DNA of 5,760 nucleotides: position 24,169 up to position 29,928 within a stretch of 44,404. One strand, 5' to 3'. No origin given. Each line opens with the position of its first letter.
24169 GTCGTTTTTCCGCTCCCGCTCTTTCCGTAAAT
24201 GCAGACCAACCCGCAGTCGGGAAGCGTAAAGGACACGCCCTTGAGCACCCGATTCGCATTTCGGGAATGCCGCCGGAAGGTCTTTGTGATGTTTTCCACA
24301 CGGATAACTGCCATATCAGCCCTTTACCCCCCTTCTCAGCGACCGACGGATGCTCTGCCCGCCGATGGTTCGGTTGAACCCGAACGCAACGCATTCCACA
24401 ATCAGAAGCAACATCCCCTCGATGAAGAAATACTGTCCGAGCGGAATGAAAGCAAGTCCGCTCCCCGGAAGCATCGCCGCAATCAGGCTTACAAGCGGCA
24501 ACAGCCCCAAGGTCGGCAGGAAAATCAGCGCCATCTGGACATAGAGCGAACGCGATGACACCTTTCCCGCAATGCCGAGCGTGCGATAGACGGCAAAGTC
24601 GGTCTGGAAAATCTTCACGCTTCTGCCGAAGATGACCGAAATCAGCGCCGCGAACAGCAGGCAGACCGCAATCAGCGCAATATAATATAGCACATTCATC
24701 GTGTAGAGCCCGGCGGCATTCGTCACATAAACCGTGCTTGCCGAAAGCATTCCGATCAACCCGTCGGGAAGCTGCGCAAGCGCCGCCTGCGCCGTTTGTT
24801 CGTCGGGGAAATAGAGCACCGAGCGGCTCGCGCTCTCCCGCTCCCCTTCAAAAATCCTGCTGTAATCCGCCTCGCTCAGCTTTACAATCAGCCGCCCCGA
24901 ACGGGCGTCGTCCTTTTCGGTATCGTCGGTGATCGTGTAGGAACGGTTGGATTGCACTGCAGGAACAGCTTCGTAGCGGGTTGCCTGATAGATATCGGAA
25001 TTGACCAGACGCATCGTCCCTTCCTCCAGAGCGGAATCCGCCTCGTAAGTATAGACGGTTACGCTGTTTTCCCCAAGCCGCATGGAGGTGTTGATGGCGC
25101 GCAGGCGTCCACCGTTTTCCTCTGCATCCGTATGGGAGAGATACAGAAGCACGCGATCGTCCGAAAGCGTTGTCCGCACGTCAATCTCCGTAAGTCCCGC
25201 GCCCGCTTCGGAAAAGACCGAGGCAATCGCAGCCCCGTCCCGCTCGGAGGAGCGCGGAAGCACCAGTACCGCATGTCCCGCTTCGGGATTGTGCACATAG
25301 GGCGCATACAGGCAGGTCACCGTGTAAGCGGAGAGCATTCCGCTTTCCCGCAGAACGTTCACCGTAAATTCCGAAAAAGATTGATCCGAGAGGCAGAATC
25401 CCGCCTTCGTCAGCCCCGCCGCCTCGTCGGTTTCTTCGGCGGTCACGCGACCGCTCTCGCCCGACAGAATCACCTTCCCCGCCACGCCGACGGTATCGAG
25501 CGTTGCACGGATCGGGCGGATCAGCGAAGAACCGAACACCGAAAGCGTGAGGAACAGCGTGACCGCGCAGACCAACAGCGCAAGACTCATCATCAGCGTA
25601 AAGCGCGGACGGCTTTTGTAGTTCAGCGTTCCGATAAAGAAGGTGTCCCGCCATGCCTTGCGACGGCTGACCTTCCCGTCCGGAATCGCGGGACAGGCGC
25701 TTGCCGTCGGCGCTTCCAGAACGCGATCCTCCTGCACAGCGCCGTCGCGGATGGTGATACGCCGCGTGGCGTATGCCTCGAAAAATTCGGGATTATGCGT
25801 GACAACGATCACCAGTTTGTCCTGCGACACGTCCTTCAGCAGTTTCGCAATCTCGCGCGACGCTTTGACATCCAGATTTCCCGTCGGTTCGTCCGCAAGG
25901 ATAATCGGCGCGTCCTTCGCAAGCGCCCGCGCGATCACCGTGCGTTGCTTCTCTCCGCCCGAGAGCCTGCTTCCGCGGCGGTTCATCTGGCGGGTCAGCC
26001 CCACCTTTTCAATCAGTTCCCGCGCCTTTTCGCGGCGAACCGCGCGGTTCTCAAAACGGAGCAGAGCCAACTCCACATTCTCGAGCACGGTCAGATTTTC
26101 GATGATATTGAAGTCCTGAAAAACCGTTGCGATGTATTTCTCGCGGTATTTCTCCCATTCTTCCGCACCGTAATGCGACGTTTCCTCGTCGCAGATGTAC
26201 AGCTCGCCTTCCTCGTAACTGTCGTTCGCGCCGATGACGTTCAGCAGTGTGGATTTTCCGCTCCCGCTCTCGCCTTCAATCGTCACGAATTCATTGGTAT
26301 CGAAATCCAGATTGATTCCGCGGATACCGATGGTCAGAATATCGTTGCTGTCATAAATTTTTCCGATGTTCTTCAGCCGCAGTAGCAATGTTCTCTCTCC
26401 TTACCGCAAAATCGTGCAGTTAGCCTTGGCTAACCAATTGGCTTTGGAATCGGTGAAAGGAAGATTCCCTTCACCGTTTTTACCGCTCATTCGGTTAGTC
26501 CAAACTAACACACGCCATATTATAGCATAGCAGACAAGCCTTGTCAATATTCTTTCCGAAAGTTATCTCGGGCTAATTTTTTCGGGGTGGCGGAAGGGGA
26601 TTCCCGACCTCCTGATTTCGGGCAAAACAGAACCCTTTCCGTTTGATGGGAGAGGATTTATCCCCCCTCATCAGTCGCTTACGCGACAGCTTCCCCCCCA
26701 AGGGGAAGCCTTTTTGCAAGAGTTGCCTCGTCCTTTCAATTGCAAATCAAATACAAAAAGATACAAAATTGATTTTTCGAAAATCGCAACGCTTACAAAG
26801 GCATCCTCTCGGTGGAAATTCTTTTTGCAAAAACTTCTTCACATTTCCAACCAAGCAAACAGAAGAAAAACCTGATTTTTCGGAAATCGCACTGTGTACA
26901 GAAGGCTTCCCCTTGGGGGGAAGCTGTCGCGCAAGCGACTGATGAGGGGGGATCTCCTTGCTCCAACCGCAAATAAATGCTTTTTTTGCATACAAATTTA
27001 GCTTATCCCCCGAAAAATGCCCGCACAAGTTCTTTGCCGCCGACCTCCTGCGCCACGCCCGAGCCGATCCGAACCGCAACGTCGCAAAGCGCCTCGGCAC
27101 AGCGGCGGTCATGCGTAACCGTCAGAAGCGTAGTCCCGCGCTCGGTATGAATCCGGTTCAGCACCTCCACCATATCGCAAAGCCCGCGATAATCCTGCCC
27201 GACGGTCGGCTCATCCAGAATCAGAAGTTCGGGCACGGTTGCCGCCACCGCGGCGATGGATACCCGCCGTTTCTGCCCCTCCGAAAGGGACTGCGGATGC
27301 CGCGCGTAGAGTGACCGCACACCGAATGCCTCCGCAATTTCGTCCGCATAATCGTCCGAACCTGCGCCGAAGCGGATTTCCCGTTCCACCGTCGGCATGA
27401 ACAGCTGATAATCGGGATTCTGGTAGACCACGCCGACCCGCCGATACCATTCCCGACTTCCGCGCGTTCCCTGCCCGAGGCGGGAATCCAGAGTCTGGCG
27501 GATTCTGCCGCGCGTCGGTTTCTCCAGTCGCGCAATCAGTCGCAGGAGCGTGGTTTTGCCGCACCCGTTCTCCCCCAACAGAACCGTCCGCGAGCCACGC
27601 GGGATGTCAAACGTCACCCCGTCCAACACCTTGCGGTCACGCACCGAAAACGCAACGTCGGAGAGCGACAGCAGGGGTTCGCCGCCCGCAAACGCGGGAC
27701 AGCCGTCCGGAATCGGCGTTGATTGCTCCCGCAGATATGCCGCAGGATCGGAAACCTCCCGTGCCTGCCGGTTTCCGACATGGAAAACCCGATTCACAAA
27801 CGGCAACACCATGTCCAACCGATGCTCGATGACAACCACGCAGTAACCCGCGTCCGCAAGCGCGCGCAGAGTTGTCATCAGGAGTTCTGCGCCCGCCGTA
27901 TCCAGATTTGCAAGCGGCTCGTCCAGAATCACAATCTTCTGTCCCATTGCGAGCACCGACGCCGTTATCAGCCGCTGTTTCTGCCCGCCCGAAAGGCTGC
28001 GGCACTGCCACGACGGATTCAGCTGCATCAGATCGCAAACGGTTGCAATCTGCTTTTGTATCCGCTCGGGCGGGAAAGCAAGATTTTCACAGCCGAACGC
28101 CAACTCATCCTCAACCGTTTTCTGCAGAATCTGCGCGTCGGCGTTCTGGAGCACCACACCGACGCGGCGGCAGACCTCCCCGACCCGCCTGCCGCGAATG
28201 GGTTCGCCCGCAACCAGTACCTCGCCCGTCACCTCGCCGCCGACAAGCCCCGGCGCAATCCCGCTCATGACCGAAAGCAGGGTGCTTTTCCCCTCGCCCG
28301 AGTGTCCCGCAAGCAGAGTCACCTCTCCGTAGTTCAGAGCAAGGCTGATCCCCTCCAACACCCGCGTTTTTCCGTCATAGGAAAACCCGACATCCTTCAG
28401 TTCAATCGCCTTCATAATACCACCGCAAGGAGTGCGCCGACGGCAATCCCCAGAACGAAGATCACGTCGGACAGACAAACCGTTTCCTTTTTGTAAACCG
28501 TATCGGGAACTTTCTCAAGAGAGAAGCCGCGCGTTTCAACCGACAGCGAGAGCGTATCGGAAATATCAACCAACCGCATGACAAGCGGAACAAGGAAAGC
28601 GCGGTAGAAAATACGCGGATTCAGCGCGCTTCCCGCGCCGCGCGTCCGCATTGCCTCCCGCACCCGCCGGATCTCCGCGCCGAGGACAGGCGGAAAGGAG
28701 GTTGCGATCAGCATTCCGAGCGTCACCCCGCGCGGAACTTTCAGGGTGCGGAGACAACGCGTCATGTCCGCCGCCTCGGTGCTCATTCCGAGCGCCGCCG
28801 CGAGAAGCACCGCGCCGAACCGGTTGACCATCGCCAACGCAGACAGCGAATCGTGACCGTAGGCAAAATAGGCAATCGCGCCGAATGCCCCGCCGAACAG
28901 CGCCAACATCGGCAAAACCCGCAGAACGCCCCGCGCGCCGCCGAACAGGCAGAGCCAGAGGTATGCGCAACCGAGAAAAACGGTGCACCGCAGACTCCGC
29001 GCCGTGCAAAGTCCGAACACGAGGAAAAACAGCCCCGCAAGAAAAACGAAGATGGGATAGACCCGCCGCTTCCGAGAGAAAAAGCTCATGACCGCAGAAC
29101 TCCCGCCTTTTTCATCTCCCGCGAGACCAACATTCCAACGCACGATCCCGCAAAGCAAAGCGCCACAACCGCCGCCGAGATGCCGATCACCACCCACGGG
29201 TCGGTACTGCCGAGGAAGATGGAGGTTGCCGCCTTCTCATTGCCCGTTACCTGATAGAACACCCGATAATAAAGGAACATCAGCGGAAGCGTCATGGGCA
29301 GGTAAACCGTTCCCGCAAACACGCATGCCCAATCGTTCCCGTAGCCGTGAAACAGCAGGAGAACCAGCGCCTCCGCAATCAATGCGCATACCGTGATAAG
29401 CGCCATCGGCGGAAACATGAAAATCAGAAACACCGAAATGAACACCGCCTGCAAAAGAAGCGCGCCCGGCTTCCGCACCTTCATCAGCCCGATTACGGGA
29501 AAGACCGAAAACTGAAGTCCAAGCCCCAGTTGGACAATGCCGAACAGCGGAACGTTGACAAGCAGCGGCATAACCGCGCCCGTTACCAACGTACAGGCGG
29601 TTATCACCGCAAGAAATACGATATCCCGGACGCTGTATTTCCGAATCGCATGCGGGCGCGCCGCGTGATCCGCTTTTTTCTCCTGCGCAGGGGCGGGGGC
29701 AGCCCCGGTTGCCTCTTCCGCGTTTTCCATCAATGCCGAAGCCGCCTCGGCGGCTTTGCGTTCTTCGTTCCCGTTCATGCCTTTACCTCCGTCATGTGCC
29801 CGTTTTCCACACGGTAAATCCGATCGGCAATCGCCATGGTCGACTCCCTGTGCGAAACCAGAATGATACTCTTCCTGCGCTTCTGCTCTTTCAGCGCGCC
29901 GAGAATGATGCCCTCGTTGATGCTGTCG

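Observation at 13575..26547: Five-gene envelope operon: a tandem pair of MacB-type (ATPase-FtsX fusion) proteins coupled to two lipoproteins over 1000 aa and a tail-anchored surface protein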

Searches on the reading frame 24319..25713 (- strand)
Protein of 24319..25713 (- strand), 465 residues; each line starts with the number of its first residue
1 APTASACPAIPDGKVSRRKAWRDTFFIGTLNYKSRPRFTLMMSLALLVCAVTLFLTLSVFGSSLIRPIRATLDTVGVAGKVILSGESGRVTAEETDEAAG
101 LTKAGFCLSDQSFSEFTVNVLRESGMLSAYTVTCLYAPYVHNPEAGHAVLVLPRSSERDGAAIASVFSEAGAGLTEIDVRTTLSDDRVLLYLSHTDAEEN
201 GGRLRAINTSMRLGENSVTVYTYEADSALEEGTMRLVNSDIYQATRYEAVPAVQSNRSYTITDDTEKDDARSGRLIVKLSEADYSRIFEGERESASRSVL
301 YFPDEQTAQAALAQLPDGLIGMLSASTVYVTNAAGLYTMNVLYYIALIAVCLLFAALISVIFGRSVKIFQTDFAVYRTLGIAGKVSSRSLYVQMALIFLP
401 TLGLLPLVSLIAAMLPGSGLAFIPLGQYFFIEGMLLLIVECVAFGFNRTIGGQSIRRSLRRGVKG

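Call 31: search_solved_structures(query=A3, max_evalue=10, show_alignments=3)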
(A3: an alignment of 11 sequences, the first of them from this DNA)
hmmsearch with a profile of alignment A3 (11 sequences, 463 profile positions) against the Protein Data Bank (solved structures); distinct sequences matched with E-value up to 10: 2.
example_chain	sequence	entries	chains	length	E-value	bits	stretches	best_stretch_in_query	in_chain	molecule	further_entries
7pi0_H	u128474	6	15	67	0.019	16.9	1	39-67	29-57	Photosystem II reaction center protein H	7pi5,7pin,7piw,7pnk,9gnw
8xlp_h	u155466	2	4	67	0.2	13.5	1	39-66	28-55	Photosystem II reaction center protein H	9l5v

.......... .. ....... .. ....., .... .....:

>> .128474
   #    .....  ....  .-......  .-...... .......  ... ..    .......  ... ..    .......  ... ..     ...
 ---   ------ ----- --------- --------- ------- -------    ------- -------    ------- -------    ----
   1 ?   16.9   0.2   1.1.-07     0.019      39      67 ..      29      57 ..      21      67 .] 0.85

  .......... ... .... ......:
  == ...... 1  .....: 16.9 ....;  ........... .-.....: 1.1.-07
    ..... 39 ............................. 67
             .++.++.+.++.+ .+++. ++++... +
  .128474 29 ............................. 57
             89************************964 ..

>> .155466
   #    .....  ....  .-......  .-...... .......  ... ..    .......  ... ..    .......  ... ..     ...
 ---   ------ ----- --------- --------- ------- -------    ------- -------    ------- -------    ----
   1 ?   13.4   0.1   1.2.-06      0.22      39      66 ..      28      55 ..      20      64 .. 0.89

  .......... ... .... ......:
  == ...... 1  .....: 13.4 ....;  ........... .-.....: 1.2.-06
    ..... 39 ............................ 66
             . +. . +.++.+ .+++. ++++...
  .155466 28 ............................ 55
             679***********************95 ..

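Call 32: search_protein_families(library=pfam, alignment_id=A3, max_evalue=10)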
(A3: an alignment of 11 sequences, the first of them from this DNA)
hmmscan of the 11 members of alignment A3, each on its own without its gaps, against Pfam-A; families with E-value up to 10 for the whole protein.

A. member 1, seq(465 aa): 2 families
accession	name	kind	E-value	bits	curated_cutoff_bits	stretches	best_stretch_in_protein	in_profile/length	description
PF24088.1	DUF7373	-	0.0048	17.2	27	1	210-316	15-105/193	Domain of unknown function (DUF7373) N-terminal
PF09816.14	EAF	-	0.089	13.6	26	1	238-315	15-93/105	RNA polymerase II transcription elongation factor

B. families by the number of members that match (of 11 scanned): 12 families
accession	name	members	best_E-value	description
PF01312.24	Bac_export_2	2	0.52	FlhB HrpN YscU SpaS Family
PF24088.1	DUF7373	1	0.0048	Domain of unknown function (DUF7373) N-terminal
PF10272.14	Tmpp129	1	0.02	Putative transmembrane protein precursor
PF00599.22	Flu_M2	1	0.021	Influenza Matrix protein (M2)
PF08803.17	ydhR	1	0.056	Putative mono-oxygenase ydhR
PF08002.16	DUF1697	1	0.081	Protein of unknown function (DUF1697)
PF09816.14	EAF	1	0.089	RNA polymerase II transcription elongation factor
PF10581.15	Synapsin_N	1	0.097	Synapsin N-terminal region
PF06923.16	GutM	1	0.12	Glucitol operon activator protein (GutM)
PF08860.15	DUF1827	1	0.16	Domain of unknown function (DUF1827)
PF18527.6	STT3_PglB_C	1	0.44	STT3/PglB C-terminal beta-barrel domain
PF13829.11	DUF4191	1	0.72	Domain of unknown function (DUF4191)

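Call 49: find_related_loci(query=A3, collection=genome_contigs, flank=10000)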
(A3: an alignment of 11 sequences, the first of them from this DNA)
Query A3 (465 aa) in genome_contigs; peptide patterns used: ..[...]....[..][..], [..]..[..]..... (x = any residue, [..] = any of these).
177 stretches matched a pattern; 38 encode a relative of the query (tblastn E <= 1e-3); 38 distinct loci.
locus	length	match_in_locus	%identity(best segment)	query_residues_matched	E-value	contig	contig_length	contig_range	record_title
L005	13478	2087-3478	66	2-465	0e+0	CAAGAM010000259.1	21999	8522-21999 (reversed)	MAG TPA_asm: Clostridia bacterium, isolate HGM11445, WGS project CAAGAM010000000 data, contig: SRS476034_12_k119_163902,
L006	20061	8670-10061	64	2-465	0e+0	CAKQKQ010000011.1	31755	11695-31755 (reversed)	MAG: uncultured Clostridia bacterium isolate REFINED_METABAT215_TOP10_CONTIGS_1500_ASSEMBLY_K77_MERGED__Hadza_MoBio_hadz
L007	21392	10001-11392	65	2-465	0e+0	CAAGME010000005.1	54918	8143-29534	MAG TPA_asm: Clostridia bacterium, isolate HGM11422, WGS project CAAGME010000000 data, contig: SRS476518_87_k119_11591,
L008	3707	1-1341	67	19-465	0e+0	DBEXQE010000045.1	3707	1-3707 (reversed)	MAG TPA_asm: Christensenellales bacterium isolate MAG897 k141_143813, whole genome shotgun sequence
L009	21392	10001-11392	65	2-465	0e+0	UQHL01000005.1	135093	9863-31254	uncultured Clostridiales bacterium isolate UMGS285 genome assembly, contig: NODE_28_length_135093_cov_9.26101, whole gen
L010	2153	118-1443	64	24-465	0e+0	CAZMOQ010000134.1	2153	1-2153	MAG TPA_asm: uncultured Clostridia bacterium isolate SRP225648_co1_261 genome assembly, contig: NODE_129151_length_2153_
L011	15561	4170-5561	64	2-465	0e+0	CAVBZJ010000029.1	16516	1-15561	Anaerovoracaceae bacterium isolate H07603-L1_cleanbin_000038 genome assembly, contig: Spades_H07603-L1_contig_1884, whol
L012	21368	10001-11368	58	10-465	0e+0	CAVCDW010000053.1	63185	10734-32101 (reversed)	Elusimicrobiaceae bacterium isolate G02640-L1_cleanbin_000021 genome assembly, contig: Spades_G02640-L1_contig_145, whol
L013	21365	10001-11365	54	10-465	8e-163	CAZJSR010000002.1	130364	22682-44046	MAG TPA_asm: uncultured Anaeroplasmataceae bacterium isolate SRP313737_co1_41 genome assembly, contig: NODE_165_length_1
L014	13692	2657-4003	54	14-464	4e-155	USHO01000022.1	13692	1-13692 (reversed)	uncultured Clostridiales bacterium isolate UMGS1728 genome assembly, contig: NODE_2674_length_13692_cov_4.407641, whole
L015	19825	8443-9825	52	2-464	4e-154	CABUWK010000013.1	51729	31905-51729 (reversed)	MAG TPA_asm: uncultured Acidiphilium sp. isolate MGYG-HGUT-04445 genome assembly, contig: GUT_GENOME275136_13, whole gen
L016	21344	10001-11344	54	14-463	1e-153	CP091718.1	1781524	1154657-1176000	MAG: Oscillospiraceae bacterium isolate nC33_bin.8.fa chromosome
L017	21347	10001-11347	53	14-464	4e-153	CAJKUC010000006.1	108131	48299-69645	MAG TPA_asm: uncultured Catabacter sp. isolate ERR1600697-bin.3 genome assembly, contig: NODE_209_length_108131_cov_15.9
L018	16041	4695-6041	53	14-464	5e-153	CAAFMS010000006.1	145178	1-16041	MAG TPA_asm: Clostridia bacterium, isolate HGM11441, WGS project CAAFMS010000000 data, contig: SRS1596872_78_k141_44847,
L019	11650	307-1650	55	15-464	7e-153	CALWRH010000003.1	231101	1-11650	MAG: uncultured Christensenellaceae bacterium isolate BRZ_KS__bin118 genome assembly, contig: BRZ_KS__NODE_24_length_231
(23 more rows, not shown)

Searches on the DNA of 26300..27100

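Call 83: search_rna_families(source=window, start=26300, end=27100, threshold=evalue, max_evalue=1)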
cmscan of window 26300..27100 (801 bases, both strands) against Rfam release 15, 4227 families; matches with E-value up to 1: 3.
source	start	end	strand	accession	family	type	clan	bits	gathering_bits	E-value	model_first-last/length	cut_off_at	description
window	26702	26880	+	RF04184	BTnc060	Gene; sRNA;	-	23.2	228.9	0.31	1-213/213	no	Bacteroides sRNA BTnc060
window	26903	26953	+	RF01762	whalefall-1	Gene; sRNA;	-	20.5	37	0.012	1-56/56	no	Whalefall-1 RNA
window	26660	26711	-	RF01762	whalefall-1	Gene; sRNA;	-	15.8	37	0.38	1-56/56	no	Whalefall-1 RNA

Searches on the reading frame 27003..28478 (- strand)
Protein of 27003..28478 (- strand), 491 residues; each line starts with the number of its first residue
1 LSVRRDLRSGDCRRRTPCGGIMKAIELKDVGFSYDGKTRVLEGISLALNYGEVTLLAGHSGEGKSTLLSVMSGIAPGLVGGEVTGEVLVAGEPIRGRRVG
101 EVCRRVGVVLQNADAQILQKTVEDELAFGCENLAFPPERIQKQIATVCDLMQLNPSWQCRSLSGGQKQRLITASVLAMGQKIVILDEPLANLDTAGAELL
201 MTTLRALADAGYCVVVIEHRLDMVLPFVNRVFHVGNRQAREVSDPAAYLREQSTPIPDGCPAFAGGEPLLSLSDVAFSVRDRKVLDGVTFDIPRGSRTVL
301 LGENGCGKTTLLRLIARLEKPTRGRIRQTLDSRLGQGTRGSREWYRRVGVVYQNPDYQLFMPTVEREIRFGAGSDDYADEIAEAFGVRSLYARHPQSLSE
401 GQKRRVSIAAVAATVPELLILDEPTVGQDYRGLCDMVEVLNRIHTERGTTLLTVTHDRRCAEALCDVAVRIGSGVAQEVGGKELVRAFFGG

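Call 15: search_protein_families(library=pfam, proteins=[window:27003-28478:-], max_evalue=0.001)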
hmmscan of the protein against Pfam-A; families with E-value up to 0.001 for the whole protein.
window:27003-28478:- (491 aa): 11 families
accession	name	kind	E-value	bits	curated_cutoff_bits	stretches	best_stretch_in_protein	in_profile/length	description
PF00005.33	ABC_tran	-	5.9e-54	182.8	25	2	285-425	1-136/137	ABC transporter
PF13304.12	AAA_21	-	2.4e-09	38.1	27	0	298-319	2-23/304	AAA domain, putative AbiEii toxin, Type IV TA system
PF13555.12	AAA_29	-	3e-08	33.7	27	0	283-312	10-39/61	P-loop containing region of AAA domain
PF03193.22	RsgA_GTPase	-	4.7e-07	30.2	30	0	44-72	100-127/174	RsgA GTPase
PF13481.12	AAA_25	-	1.1e-06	28.9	27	0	291-312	29-50/195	AAA domain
PF02463.25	SMC_N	-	2.6e-06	27.5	40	0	160-225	135-203/220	RecF/RecN/SMC N terminal domain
PF13191.12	AAA_16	-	1.3e-05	26.2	32.6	0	296-329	25-63/167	AAA ATPase domain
PF13476.12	AAA_23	-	1.9e-05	25.8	27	0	298-315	22-39/201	AAA domain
PF05729.18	NACHT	-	6.7e-05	23.2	26.7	0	298-317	3-22/167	NACHT domain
PF13401.12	AAA_22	-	6.9e-05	23.6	27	0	298-423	8-92/130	AAA domain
PF25199.1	nSTAND_NTPase5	-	0.00039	20.7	34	0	52-68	42-58/145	Novel STAND NTPase 5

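Call 72: search_protein_families(library=ncbifam, proteins=[window:27003-28478:-], max_evalue=0.00001)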
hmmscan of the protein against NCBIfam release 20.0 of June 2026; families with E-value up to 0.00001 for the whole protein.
window:27003-28478:- (491 aa): 189 families (the best 25 are shown)
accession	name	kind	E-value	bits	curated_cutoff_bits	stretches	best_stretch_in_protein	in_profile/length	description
TIGR04521.1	ECF_ATPase_2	equivalog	1.2e-84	283.7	330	2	25-246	1-230/279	energy-coupling factor transporter ATPase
TIGR04520.1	ECF_ATPase_1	equivalog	3.2e-80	269.4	315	2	25-232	1-207/269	energy-coupling factor transporter ATPase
TIGR01166.1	cbiO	subfamily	3e-79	264.9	211.8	2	281-457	4-186/190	cobalt ABC transporter, ATP-binding protein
NF010171.0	PRK13652.1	equivalog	1.8e-72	243.8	476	2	22-233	1-210/277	cobalt transporter ATP-binding subunit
NF010157.0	PRK13636.1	equivalog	1.1e-65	221.6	463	2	270-474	6-218/285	cobalt transporter ATP-binding subunit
NF010156.0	PRK13635.1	equivalog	2.7e-65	220.3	392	2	23-246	4-225/279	energy-coupling factor ABC transporter ATP-binding protein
NF010155.0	PRK13634.1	equivalog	1.1e-64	218.5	413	2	281-479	19-227/290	energy-coupling factor ABC transporter ATP-binding protein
NF010170.0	PRK13651.1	equivalog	1.4e-63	214.7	432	2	97-238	98-242/308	cobalt transporter ATP-binding subunit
NF010158.0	PRK13637.1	equivalog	3.6e-60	203.5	390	2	38-235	20-219/287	energy-coupling factor transporter ATPase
TIGR02857.1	CydD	equivalog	2.4e-59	201.7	435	2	232-464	284-523/529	thiol reductant ABC exporter subunit CydD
NF010167.0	PRK13648.1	subfamily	2.6e-58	197.5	241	2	24-222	7-204/269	energy-coupling factor transporter ATPase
TIGR02673.1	FtsE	equivalog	3.4e-57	193.6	264.85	2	25-234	2-210/214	cell division ATP-binding protein FtsE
TIGR02868.1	CydC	equivalog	1.5e-56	192.2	329.05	2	24-221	334-530/530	thiol reductant ABC exporter subunit CydC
TIGR00968.1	3a0106s01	subfamily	5.7e-53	179.9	342.75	2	273-482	4-215/237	sulfate ABC transporter ATP-binding protein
TIGR03265.1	PhnT2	equivalog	1.2e-50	172.8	457.7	2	269-480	4-217/353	putative 2-aminoethylphosphonate ABC transporter ATP-binding protein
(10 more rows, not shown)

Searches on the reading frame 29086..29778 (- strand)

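Call 15: search_protein_families(library=pfam, proteins=[window:29086-29778:-], max_evalue=0.001)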
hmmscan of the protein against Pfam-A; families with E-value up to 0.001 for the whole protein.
window:29086-29778:- (230 aa): 1 family
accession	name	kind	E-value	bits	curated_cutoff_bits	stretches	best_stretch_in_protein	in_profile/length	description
PF09605.15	Trep_Strep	-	4.7e-06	27.2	28.7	1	50-218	1-178/185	Hypothetical bacterial integral membrane protein (Trep_Strep)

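Call 72: search_protein_families(library=ncbifam, proteins=[window:29086-29778:-], max_evalue=0.00001)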
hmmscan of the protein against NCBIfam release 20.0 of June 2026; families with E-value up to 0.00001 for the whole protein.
window:29086-29778:- (230 aa): 0 families
